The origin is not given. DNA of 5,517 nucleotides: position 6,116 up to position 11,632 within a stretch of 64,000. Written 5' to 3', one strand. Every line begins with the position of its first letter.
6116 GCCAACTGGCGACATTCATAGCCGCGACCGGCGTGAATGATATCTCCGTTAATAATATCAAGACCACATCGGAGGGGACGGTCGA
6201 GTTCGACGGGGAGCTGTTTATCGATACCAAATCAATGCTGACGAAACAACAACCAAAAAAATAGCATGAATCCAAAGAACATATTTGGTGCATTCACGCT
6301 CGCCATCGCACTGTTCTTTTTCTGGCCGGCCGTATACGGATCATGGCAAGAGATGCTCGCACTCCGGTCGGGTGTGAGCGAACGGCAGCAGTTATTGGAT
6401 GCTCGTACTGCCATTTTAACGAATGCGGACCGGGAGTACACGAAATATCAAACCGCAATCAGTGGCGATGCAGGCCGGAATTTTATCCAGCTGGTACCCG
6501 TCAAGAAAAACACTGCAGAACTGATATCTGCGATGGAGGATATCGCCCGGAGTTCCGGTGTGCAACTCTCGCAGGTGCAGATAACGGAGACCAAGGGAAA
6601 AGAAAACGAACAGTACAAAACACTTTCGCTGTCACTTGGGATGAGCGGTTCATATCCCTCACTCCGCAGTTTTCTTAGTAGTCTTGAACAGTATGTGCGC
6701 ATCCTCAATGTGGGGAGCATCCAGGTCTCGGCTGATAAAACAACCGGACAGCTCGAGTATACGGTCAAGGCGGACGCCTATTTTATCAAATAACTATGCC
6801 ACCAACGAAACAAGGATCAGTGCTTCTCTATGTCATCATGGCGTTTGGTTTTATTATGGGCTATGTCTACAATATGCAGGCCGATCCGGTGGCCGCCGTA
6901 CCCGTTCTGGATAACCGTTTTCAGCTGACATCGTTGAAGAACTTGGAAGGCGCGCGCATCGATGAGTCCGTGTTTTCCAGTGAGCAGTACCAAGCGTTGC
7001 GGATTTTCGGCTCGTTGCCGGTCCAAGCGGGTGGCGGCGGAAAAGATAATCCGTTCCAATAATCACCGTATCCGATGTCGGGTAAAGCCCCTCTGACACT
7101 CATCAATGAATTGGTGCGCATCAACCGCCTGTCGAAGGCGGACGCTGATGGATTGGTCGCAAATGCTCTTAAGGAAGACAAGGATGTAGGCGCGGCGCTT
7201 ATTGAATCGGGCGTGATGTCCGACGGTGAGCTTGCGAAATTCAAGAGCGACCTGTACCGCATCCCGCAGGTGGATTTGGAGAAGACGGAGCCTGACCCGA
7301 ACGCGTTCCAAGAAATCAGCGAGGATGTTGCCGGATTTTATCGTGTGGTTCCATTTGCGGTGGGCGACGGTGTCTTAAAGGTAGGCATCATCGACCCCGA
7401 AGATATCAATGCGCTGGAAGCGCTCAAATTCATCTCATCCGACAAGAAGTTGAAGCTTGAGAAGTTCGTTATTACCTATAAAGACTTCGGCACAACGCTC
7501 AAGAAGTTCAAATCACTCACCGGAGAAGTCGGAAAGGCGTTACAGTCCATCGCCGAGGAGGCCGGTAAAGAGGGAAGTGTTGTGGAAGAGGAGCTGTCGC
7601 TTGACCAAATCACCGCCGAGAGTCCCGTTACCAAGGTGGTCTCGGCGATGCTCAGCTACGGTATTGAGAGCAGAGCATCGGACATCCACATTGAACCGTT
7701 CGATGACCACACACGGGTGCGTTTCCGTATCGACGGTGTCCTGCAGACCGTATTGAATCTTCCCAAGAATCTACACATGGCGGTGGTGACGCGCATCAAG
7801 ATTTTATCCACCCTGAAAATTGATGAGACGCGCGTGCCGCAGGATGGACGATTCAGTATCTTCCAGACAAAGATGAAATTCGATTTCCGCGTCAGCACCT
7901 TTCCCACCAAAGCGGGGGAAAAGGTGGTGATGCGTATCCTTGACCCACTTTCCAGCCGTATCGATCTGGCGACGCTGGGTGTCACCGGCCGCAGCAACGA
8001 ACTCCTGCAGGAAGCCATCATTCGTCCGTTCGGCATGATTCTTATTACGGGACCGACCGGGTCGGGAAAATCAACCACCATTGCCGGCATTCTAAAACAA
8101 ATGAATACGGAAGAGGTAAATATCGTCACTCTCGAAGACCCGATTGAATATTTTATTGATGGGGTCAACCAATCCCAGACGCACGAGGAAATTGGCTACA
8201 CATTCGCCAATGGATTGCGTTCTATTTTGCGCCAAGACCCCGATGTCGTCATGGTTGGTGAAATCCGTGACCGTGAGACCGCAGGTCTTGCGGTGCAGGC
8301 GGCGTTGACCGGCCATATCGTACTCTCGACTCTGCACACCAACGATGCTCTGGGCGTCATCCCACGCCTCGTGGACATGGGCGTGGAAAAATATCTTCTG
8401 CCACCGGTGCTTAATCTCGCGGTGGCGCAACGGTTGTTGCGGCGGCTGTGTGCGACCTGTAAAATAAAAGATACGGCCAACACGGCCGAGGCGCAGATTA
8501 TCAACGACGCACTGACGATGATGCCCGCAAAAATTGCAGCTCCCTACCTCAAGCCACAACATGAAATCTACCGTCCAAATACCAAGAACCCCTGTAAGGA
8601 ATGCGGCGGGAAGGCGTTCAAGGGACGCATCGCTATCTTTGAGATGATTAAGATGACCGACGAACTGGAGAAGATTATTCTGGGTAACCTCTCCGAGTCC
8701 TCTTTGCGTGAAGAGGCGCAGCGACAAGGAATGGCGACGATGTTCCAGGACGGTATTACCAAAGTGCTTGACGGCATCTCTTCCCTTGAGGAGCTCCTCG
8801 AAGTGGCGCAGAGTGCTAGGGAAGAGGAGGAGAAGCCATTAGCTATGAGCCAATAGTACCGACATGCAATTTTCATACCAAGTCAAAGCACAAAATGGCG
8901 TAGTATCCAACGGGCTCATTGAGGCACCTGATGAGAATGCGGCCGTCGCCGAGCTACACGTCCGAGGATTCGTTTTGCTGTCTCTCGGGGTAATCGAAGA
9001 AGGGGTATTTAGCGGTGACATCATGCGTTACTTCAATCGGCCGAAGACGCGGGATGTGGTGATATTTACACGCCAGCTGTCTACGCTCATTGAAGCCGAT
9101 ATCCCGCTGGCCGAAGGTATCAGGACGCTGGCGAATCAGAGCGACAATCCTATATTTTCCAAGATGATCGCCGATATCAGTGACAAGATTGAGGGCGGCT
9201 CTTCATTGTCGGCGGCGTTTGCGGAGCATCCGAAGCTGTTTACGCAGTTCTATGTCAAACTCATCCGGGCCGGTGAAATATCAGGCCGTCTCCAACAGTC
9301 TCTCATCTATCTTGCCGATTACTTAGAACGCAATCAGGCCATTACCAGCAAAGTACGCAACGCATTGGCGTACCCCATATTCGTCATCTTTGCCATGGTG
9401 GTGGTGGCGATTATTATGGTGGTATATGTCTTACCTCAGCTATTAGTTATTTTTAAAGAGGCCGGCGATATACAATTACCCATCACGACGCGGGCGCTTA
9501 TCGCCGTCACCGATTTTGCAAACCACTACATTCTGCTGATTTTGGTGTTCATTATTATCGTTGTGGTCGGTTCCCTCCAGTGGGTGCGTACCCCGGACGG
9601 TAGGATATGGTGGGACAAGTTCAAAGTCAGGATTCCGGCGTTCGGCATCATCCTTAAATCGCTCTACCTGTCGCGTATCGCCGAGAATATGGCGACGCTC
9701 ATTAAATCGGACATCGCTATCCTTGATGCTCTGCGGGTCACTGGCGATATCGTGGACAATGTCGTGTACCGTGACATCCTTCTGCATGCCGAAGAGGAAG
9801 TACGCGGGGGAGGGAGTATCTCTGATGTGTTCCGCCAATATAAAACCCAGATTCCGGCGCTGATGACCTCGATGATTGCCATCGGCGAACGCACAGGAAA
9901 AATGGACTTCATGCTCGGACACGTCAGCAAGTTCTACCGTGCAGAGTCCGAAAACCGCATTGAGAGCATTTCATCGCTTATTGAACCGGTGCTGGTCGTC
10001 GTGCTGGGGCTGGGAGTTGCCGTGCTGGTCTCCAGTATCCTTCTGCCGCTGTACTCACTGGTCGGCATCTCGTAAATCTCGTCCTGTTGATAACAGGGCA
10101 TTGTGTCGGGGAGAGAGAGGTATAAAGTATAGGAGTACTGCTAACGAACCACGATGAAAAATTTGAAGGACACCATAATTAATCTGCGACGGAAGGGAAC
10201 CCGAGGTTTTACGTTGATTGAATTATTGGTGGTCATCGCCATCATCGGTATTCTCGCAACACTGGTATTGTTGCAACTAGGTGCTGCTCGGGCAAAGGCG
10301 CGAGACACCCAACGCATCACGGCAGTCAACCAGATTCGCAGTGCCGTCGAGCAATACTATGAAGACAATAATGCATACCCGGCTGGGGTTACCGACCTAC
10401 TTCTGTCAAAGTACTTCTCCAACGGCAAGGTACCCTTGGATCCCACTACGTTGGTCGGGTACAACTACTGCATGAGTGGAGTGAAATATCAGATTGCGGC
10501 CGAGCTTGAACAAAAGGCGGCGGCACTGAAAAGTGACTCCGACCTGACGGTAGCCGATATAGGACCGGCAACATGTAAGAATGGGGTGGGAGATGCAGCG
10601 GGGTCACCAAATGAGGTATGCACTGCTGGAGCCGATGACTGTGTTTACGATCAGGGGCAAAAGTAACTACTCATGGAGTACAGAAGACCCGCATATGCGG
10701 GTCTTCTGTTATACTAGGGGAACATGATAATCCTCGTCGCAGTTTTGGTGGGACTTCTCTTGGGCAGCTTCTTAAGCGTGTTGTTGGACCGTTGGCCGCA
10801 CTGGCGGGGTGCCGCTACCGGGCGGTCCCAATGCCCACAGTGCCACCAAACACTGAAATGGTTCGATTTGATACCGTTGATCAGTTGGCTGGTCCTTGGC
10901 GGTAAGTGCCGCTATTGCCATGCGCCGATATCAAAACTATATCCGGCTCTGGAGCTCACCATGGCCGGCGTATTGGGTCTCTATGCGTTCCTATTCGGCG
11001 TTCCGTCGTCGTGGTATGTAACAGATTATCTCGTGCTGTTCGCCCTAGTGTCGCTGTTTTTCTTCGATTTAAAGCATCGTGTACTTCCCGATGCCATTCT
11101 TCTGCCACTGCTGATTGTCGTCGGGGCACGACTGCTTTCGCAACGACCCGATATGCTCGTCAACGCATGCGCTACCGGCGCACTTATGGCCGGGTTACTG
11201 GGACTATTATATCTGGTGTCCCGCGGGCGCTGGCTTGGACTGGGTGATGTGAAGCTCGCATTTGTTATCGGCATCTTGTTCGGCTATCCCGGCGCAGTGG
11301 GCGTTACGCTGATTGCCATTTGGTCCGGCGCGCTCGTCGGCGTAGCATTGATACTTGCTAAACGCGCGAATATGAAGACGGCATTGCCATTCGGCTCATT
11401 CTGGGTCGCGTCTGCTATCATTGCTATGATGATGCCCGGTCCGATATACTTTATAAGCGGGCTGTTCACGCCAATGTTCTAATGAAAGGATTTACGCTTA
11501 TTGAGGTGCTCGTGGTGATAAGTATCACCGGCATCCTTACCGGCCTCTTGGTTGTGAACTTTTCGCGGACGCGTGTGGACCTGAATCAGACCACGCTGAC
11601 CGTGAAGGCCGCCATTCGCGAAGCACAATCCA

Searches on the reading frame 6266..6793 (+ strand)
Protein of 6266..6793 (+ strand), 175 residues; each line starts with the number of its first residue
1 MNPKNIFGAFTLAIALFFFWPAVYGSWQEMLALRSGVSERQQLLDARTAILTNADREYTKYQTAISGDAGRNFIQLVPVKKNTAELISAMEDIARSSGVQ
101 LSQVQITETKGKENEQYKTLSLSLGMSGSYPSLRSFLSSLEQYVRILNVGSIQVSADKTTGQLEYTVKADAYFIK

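Call 46: search_protein_families(library=pfam, proteins=[window:6266-6793:+], max_evalue=0.00001)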
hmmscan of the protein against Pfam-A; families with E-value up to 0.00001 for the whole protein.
window:6266-6793:+ (175 aa): 2 families
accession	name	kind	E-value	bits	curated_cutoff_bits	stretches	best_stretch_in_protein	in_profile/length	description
PF04350.18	PilO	-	3.5e-10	40.6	22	1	72-172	41-141/145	Pilus assembly protein, PilO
PF10741.14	T2SSM_b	-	1.7e-09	38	21.7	1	71-159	4-89/111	Type II secretion system (T2SS), protein M subtype b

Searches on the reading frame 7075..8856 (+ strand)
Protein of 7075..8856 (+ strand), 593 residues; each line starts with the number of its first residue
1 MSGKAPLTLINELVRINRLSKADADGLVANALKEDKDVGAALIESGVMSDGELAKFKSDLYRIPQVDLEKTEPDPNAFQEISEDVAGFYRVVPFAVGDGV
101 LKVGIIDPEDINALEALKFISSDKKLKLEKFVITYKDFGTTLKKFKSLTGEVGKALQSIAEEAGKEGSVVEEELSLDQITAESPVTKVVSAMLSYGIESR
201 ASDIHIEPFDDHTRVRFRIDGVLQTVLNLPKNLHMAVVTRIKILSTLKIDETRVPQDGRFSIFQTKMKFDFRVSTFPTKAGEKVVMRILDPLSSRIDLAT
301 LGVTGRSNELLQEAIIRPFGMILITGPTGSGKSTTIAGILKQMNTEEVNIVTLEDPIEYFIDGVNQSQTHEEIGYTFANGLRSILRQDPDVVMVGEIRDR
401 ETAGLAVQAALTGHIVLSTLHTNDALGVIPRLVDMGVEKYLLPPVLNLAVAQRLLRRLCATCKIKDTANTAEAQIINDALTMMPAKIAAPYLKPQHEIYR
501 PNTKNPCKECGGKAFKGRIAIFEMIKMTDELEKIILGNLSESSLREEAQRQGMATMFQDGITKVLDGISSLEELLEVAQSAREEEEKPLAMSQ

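Call 46: search_protein_families(library=pfam, proteins=[window:7075-8856:+], max_evalue=0.00001)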
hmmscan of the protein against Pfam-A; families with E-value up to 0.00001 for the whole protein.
window:7075-8856:+ (593 aa): 2 families
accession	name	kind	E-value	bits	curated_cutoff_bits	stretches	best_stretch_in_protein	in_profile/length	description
PF00437.27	T2SSE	-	5.5e-122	407.4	24.9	1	181-575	4-369/370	Type II/IV secretion system protein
PF05157.20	MshEN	-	5.8e-13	49.1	23.1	1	61-148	1-86/90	MshEN domain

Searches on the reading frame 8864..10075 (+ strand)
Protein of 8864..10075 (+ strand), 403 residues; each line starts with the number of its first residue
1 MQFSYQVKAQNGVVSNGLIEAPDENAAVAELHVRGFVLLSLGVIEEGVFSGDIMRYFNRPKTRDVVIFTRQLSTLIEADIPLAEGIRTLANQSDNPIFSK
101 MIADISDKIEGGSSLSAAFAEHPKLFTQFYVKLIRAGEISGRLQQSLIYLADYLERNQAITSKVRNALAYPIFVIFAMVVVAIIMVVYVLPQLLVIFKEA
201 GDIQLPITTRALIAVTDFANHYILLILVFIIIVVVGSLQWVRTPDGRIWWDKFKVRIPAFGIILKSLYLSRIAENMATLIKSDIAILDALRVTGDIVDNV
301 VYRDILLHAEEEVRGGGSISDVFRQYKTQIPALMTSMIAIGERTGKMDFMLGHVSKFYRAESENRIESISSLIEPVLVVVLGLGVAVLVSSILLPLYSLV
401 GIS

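Call 46: search_protein_families(library=pfam, proteins=[window:8864-10075:+], max_evalue=0.00001)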
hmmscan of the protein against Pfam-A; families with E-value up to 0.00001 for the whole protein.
window:8864-10075:+ (403 aa): 1 family
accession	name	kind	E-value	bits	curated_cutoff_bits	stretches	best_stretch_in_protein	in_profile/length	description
PF00482.28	T2SSF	-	1e-56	190.7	25.2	2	68-191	1-125/125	Type II secretion system (T2SS), protein F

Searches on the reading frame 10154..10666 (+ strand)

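Call 46: search_protein_families(library=pfam, proteins=[window:10154-10666:+], max_evalue=0.00001)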
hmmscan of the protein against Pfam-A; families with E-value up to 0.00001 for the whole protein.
window:10154-10666:+ (170 aa): 1 family
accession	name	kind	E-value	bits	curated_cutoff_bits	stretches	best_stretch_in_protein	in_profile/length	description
PF07963.17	N_methyl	-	4.7e-09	35.9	21.2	1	14-39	2-27/27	Prokaryotic N-terminal methylation motif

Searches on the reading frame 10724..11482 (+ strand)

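Call 47: search_protein_families(library=pfam, proteins=[window:10724-11482:+], max_evalue=0.00001)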
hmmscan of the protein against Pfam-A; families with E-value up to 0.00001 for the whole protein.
window:10724-11482:+ (252 aa): 2 families
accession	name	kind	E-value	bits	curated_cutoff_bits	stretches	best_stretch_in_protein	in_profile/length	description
PF06750.18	A24_N_bact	-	3.4e-27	94.8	23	1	8-88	1-81/84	Bacterial Peptidase A24 N-terminal domain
PF01478.23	Peptidase_A24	-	3e-11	44.1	26.5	1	103-207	2-104/104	Type IV leader peptidase family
